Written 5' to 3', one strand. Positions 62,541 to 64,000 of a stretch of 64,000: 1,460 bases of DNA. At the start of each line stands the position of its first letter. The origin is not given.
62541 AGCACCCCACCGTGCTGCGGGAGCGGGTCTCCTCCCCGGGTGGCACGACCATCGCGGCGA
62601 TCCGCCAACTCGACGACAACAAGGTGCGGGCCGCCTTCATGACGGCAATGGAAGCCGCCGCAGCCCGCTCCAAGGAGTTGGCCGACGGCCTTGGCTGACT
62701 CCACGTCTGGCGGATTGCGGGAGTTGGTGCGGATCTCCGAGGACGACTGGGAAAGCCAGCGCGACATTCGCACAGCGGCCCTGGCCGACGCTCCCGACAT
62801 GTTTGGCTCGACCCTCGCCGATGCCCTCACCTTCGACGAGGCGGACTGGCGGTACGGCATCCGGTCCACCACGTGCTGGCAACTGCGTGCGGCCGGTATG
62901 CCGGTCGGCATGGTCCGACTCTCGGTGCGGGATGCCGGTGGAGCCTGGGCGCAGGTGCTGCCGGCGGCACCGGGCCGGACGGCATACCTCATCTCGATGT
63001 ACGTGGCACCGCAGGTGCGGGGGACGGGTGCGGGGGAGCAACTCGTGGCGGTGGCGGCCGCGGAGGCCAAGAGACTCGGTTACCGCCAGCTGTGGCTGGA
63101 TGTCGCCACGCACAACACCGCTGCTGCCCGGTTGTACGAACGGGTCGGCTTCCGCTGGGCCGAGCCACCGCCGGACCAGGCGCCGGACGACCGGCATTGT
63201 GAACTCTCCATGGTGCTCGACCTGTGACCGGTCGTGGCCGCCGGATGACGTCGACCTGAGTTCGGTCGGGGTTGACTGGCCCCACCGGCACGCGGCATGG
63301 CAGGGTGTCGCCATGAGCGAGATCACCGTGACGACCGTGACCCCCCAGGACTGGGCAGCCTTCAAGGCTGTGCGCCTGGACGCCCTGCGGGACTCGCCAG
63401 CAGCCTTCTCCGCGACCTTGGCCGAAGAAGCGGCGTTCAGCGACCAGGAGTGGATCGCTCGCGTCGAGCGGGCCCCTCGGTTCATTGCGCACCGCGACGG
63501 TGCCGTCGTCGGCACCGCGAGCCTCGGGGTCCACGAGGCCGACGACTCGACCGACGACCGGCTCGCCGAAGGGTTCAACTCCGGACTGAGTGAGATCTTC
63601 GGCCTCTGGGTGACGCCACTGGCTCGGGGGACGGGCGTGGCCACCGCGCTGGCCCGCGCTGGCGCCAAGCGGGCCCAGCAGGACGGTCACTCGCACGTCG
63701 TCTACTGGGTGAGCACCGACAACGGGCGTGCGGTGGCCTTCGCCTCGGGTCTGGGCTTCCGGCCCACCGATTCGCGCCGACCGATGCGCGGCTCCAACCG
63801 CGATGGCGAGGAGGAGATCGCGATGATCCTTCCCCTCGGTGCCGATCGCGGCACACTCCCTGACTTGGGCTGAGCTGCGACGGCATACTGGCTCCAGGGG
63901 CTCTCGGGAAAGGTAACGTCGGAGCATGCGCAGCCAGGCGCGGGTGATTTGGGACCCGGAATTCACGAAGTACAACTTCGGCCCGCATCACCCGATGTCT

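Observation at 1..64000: Hyper-abundant strand-symmetric DNA word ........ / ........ (consensus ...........), about one copy per 750 bp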

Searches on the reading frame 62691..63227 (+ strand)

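Call 35: search_protein_families(library=pfam, proteins=[window:62691-63227:+], max_evalue=0.00001)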
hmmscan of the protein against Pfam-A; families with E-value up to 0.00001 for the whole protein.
window:62691-63227:+ (178 aa): 5 families
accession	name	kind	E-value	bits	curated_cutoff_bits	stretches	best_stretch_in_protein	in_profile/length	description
PF00583.31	Acetyltransf_1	-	2.8e-18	66.7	20.7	1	48-154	22-116/116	Acetyltransferase (GNAT) family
PF13508.13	Acetyltransf_7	-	2.6e-12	47.4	27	1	61-155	4-83/84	Acetyltransferase (GNAT) domain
PF08445.16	FR47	-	3.4e-08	33.8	22.1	1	98-156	22-79/86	FR47-like protein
PF13673.13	Acetyltransf_10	-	1.8e-07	31.6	23.6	1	61-159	32-112/128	Acetyltransferase (GNAT) domain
PF13302.13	Acetyltransf_3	-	4.6e-07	31.1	25.4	1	51-155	52-138/138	Acetyltransferase (GNAT) domain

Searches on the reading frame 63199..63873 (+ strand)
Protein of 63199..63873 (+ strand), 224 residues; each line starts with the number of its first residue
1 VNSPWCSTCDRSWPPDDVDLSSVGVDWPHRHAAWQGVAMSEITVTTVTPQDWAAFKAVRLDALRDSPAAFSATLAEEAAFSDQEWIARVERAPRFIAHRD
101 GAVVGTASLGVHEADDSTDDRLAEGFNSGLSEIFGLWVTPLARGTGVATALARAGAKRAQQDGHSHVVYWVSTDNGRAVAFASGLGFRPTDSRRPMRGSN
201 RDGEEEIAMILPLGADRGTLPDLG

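Call 35: search_protein_families(library=pfam, proteins=[window:63199-63873:+], max_evalue=0.00001)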
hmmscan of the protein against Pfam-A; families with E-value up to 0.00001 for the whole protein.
window:63199-63873:+ (224 aa): 3 families
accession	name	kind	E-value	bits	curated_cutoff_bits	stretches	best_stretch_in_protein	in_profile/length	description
PF00583.31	Acetyltransf_1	-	3.5e-13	50.3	20.7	1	75-187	16-116/116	Acetyltransferase (GNAT) family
PF13508.13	Acetyltransf_7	-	3.4e-06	27.8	27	1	95-188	6-83/84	Acetyltransferase (GNAT) domain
PF08445.16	FR47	-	9.6e-06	25.9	22.1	0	121-190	12-80/86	FR47-like protein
